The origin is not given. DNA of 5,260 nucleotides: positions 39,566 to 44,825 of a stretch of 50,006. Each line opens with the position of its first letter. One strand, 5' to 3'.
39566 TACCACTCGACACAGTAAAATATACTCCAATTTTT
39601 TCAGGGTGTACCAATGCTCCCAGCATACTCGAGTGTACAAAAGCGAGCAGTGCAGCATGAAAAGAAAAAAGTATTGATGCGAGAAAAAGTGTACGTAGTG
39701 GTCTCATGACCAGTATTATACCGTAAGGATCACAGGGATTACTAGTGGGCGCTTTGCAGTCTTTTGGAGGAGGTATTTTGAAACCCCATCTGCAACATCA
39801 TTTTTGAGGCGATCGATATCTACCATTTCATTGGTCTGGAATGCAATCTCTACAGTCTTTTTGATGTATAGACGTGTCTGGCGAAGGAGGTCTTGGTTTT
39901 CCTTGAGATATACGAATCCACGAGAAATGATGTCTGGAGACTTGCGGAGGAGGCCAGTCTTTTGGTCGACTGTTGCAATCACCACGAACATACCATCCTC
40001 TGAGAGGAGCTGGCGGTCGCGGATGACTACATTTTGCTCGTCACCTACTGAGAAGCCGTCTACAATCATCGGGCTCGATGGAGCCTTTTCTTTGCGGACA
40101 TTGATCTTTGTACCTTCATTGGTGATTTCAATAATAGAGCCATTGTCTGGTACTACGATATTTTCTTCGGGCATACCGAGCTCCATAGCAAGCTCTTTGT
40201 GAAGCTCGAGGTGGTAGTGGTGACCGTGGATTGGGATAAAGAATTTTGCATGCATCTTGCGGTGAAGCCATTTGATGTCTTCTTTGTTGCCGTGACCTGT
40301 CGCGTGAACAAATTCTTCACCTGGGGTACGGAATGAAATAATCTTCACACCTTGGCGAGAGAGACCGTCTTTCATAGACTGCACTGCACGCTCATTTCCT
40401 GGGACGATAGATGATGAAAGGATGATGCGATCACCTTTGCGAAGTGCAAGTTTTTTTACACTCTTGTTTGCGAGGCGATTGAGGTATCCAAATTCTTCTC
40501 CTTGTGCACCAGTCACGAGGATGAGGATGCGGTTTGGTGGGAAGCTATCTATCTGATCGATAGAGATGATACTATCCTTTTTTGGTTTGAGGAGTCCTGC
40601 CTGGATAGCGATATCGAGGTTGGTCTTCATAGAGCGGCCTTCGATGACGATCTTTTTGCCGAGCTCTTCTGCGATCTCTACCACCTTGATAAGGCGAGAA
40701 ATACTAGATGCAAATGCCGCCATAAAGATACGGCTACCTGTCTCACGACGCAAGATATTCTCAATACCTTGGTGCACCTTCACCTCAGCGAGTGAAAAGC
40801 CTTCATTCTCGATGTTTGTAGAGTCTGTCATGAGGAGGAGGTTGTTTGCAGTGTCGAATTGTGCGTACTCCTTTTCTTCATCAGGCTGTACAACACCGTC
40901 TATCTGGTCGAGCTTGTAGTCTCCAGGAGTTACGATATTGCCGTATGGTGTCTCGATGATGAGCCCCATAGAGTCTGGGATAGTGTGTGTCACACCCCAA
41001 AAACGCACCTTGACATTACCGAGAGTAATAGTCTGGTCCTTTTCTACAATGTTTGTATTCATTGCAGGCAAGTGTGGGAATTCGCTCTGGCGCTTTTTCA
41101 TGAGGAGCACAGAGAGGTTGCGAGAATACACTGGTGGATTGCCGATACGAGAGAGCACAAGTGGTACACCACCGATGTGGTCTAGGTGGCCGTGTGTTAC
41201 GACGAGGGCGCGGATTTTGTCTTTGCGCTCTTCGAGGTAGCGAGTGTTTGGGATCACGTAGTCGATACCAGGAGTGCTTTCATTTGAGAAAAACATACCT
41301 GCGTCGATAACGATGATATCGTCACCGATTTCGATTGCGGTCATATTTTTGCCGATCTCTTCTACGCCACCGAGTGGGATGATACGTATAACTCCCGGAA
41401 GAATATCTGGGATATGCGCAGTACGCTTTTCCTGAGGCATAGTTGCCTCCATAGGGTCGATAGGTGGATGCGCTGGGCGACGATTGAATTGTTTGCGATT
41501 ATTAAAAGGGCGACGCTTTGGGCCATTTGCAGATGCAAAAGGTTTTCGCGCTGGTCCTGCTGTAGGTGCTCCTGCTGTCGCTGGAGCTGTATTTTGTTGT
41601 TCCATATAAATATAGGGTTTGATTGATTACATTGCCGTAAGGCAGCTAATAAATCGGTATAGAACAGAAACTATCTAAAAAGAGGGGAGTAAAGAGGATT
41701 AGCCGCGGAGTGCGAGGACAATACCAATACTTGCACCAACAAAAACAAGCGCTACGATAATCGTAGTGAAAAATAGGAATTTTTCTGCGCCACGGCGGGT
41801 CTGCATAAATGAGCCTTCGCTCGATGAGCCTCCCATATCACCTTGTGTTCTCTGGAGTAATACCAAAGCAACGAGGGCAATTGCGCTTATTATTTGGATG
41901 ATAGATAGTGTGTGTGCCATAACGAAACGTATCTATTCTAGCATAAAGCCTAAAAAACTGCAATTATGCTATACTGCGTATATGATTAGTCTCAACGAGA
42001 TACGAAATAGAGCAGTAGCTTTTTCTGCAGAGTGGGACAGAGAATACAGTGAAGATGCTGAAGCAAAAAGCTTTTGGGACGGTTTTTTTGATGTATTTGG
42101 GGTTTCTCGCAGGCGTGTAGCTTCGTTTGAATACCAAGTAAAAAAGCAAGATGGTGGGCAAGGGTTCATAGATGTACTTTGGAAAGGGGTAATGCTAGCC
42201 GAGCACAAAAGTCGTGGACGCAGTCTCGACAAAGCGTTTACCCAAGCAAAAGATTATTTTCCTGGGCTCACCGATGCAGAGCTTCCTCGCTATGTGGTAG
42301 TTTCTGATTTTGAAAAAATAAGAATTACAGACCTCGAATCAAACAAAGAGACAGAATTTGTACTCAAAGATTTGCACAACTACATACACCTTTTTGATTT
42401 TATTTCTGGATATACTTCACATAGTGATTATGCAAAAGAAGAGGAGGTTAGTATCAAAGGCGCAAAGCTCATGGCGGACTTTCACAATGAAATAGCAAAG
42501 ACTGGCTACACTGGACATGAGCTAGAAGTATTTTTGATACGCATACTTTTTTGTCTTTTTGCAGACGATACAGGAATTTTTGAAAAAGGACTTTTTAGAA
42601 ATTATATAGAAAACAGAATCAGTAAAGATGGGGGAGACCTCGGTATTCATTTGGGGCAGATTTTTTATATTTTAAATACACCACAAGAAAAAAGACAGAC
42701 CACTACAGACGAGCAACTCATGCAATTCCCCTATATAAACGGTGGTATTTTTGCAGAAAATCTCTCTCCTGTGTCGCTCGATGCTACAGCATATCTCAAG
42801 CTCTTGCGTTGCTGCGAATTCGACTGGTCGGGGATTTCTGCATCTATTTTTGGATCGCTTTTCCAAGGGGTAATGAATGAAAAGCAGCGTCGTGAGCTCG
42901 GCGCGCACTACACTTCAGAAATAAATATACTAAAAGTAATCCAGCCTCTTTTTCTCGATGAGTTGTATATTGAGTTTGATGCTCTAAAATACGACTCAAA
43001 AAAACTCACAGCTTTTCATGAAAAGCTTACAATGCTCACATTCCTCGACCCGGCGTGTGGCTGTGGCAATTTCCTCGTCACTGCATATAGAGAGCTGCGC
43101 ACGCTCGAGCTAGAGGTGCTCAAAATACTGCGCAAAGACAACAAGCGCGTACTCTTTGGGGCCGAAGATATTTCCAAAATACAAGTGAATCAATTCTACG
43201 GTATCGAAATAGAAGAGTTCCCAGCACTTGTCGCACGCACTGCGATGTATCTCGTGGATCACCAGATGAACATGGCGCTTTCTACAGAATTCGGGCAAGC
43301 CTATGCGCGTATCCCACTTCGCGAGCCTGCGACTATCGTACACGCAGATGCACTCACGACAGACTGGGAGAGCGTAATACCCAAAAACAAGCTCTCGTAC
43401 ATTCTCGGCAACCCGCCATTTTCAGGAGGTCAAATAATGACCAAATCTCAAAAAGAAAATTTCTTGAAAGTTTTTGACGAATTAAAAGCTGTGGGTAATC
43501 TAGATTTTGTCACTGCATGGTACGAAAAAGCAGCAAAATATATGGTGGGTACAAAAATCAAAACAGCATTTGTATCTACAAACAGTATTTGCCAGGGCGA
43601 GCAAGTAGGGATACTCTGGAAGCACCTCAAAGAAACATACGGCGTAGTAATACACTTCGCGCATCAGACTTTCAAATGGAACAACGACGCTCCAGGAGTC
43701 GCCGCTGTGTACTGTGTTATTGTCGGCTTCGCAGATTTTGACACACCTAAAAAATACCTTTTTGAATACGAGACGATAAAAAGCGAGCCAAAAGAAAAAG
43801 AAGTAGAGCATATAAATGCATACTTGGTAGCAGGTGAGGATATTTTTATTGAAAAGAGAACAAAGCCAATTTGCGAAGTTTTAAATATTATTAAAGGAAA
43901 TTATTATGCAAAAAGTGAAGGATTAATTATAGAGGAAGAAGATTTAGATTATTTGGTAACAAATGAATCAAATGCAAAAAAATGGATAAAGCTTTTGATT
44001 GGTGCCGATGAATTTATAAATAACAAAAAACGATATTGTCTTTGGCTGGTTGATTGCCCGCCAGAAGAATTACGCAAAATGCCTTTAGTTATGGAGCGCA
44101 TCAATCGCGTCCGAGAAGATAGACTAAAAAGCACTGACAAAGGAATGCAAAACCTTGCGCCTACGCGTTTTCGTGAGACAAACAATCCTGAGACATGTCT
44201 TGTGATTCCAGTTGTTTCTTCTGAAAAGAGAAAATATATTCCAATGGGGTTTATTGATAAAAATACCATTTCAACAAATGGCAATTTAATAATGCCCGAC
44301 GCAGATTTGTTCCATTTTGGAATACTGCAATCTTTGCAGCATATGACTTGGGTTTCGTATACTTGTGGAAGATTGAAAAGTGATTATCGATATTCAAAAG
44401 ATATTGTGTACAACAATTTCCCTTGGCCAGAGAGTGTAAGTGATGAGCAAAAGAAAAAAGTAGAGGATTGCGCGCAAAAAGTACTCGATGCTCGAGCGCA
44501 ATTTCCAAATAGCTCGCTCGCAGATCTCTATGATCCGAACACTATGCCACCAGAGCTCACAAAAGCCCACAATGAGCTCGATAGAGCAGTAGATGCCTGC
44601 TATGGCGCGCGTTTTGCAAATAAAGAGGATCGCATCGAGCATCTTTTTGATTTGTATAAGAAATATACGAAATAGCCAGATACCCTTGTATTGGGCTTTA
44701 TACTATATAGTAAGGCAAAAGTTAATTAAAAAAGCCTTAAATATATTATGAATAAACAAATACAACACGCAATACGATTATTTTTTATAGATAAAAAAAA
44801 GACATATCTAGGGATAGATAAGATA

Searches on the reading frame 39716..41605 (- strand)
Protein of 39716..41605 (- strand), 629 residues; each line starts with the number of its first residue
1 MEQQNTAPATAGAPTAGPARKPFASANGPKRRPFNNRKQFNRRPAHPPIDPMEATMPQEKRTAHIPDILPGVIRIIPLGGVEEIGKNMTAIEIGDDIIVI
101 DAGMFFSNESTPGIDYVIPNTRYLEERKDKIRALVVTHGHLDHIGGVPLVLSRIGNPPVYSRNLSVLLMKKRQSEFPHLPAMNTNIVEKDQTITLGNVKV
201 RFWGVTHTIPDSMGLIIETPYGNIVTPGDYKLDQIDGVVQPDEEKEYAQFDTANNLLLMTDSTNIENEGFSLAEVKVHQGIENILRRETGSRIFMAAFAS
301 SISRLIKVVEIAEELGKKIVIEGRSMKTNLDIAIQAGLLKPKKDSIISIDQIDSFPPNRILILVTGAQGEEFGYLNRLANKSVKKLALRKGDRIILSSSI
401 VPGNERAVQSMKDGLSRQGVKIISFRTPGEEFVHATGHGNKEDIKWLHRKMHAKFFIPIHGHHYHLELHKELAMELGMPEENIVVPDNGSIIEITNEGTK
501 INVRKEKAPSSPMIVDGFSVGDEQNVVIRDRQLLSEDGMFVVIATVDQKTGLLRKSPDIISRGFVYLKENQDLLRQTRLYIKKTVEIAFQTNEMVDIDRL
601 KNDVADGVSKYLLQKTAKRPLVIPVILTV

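Call 28: search_protein_families(library=pfam, proteins=[window:39716-41605:-], max_evalue=0.001)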
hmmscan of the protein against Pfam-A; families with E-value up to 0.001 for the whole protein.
window:39716-41605:- (629 aa): 5 families
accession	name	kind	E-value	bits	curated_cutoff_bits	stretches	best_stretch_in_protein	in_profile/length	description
PF22505.1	RNase_J_b_CASP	-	5.1e-38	130.1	27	1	291-413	2-124/126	Ribonuclease J, beta-CASP domain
PF17770.6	RNase_J_C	-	2.2e-25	90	23.8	1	527-629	1-102/102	Ribonuclease J C-terminal domain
PF00753.33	Lactamase_B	-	5.6e-14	53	22.7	1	86-237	6-157/196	Metallo-beta-lactamase superfamily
PF12706.13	Lactamase_B_2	-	7.3e-10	39.2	27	1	114-253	9-160/200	Beta-lactamase superfamily domain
PF07521.17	RMMBL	-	0.00085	19.7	21.6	0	433-485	12-62/63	Zn-dependent metallo-hydrolase RNA specificity domain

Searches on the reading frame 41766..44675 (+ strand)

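Call 28: search_protein_families(library=pfam, proteins=[window:41766-44675:+], max_evalue=0.001)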
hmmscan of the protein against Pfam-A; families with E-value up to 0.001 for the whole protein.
window:41766-44675:+ (969 aa): 7 families
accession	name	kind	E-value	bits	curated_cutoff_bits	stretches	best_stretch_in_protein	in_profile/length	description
PF20473.4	MmeI_Mtase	-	2.1e-89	299.6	27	1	408-666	5-258/259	MmeI, DNA-methyltransferase domain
PF20466.3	MmeI_TRD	-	1.9e-66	223.8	27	1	690-889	2-206/207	MmeI, target recognition domain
PF20464.3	MmeI_N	-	1.1e-38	133.8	27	1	82-245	2-180/181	MmeI, N-terminal domain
PF20467.3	MmeI_C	-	8.8e-32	109.6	27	1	891-969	1-80/83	MmeI, C-terminal domain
PF20465.4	MmeI_hel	-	6.1e-23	81.8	27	1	251-329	1-75/75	MmeI, helicase spacer domain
PF02384.22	N6_Mtase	-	2e-07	31.1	20.4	1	427-566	51-148/311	N-6 DNA Methylase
PF07669.17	Eco57I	-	0.0001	22.9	25.3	1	475-613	1-145/171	Eco57I restriction-modification methylase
